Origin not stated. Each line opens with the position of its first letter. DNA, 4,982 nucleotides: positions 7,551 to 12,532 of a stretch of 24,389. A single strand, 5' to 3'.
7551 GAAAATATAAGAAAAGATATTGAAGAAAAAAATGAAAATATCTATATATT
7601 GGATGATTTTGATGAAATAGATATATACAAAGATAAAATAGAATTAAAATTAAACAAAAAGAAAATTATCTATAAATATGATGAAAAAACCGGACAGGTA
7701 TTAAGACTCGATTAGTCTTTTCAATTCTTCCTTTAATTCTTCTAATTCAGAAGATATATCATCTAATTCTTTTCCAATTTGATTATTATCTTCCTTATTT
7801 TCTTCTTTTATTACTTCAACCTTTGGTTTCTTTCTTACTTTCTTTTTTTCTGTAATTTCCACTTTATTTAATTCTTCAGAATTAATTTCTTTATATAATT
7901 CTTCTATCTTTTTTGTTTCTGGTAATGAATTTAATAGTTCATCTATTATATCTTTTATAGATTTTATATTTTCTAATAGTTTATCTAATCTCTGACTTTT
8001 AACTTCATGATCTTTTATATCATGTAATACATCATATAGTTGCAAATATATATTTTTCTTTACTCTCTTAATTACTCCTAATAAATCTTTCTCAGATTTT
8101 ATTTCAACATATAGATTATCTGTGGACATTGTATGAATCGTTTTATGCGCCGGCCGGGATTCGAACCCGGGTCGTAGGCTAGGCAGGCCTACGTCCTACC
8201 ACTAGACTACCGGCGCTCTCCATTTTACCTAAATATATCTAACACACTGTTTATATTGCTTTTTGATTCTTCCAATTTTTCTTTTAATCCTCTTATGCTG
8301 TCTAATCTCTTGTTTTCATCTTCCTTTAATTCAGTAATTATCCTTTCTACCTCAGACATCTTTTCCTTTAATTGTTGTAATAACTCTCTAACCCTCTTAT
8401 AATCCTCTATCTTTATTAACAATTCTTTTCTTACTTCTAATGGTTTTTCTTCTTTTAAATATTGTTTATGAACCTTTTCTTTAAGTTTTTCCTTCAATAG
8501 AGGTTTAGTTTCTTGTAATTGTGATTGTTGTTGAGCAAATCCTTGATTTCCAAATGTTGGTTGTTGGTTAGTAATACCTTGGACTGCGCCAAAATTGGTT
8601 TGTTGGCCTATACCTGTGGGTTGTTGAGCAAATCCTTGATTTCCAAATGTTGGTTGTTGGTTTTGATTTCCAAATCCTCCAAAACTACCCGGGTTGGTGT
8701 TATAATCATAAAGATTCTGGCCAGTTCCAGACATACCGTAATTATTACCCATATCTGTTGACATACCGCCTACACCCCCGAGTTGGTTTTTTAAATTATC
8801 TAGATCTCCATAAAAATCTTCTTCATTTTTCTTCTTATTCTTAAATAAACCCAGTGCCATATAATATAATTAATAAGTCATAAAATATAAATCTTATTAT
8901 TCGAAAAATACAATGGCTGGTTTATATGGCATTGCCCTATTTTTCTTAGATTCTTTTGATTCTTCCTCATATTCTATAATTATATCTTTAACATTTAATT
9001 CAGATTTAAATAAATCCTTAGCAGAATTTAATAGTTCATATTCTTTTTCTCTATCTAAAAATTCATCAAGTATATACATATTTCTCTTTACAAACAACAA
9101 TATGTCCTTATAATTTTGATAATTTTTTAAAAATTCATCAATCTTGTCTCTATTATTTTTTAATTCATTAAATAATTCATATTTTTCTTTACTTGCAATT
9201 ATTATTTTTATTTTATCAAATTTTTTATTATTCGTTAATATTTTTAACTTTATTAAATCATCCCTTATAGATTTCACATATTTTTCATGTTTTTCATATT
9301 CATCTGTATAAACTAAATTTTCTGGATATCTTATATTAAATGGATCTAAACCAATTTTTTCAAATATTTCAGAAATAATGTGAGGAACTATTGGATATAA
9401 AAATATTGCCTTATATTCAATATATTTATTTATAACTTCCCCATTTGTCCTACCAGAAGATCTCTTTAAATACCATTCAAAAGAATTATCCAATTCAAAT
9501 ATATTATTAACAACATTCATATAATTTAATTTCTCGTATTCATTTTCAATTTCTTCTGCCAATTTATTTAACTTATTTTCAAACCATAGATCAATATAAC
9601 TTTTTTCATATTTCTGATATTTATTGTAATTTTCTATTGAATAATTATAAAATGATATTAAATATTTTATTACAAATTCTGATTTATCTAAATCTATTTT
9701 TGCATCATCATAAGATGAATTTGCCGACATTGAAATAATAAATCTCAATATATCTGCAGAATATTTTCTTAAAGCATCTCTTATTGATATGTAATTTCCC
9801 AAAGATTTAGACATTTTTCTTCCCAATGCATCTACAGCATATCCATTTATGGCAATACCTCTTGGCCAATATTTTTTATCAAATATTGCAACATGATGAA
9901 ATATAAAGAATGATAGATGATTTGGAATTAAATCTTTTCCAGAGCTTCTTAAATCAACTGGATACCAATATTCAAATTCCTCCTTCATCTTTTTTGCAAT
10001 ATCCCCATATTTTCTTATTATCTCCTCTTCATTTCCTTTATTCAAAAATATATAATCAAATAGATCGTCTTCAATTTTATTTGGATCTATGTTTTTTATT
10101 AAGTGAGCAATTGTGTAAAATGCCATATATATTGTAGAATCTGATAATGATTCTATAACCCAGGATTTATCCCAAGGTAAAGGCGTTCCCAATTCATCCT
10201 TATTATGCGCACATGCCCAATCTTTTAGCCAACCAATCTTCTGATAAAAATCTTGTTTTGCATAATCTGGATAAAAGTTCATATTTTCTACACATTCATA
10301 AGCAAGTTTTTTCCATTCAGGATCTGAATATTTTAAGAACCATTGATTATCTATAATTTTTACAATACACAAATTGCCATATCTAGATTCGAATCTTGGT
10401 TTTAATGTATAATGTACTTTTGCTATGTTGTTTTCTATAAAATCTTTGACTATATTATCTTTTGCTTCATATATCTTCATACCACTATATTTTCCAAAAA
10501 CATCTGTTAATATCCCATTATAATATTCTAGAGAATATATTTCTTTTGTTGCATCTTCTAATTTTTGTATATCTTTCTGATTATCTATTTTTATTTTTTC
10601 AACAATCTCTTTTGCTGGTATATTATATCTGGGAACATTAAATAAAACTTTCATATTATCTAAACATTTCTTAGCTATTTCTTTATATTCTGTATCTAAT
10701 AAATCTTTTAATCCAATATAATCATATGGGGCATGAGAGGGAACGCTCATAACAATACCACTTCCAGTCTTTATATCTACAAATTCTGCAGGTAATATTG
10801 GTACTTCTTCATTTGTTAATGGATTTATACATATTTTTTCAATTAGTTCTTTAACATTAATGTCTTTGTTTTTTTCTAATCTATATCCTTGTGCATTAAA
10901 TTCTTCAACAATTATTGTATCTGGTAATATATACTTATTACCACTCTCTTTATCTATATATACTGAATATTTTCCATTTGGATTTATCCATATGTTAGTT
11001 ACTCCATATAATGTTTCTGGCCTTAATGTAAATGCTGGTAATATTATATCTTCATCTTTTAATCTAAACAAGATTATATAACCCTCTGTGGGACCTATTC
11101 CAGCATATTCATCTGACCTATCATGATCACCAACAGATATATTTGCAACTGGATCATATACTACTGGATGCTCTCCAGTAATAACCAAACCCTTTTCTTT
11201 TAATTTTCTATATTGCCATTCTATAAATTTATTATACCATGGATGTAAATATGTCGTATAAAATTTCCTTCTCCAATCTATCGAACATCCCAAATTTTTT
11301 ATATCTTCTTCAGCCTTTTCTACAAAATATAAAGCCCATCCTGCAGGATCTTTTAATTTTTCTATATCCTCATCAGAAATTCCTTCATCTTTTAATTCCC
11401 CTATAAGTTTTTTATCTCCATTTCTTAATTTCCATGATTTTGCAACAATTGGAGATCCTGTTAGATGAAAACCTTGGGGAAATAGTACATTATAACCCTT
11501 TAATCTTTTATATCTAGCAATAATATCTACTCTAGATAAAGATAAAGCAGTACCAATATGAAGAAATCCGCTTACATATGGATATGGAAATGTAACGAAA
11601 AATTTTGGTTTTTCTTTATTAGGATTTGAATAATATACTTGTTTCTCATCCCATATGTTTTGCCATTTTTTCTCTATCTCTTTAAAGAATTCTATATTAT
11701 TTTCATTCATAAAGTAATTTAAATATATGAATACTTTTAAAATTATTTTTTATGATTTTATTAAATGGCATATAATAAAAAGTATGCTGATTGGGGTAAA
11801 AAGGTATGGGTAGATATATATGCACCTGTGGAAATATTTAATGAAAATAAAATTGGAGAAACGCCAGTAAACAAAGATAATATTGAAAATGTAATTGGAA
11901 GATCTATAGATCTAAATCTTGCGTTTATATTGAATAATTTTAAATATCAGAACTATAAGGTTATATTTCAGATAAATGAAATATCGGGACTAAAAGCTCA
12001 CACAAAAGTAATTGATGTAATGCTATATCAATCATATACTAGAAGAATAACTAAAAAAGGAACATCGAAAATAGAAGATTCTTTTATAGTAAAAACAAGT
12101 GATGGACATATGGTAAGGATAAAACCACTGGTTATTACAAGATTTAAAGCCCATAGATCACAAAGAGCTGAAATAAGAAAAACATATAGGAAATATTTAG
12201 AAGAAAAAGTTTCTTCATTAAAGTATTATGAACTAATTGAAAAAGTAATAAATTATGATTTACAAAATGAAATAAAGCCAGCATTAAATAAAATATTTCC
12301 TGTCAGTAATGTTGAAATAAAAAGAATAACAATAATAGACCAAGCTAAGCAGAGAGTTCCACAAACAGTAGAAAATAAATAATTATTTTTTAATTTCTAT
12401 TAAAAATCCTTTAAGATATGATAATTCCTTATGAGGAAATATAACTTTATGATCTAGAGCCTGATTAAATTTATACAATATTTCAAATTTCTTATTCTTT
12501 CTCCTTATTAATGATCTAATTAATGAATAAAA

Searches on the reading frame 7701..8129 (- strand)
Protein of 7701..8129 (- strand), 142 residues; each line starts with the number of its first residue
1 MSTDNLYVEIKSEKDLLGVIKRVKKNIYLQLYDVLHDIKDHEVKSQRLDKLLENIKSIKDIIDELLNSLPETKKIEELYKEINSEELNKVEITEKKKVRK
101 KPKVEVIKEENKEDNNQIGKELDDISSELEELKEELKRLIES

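Call 9: search_protein_families(library=pfam, proteins=[window:7701-8129:-], max_evalue=0.001)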
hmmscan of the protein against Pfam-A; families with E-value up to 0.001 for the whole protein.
window:7701-8129:- (142 aa): 1 family
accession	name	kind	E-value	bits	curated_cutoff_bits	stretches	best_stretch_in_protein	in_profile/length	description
PF04350.18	PilO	-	0.00063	20.3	22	1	36-89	13-66/145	Pilus assembly protein, PilO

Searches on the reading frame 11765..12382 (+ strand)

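Call 9: search_protein_families(library=pfam, proteins=[window:11765-12382:+], max_evalue=0.001)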
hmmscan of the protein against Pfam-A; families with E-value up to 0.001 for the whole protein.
window:11765-12382:+ (205 aa): 1 family
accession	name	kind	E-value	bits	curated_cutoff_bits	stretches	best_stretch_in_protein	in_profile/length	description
PF01015.23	Ribosomal_S3Ae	-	1.7e-47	161.9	29.3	1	5-192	5-189/191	Ribosomal S3Ae family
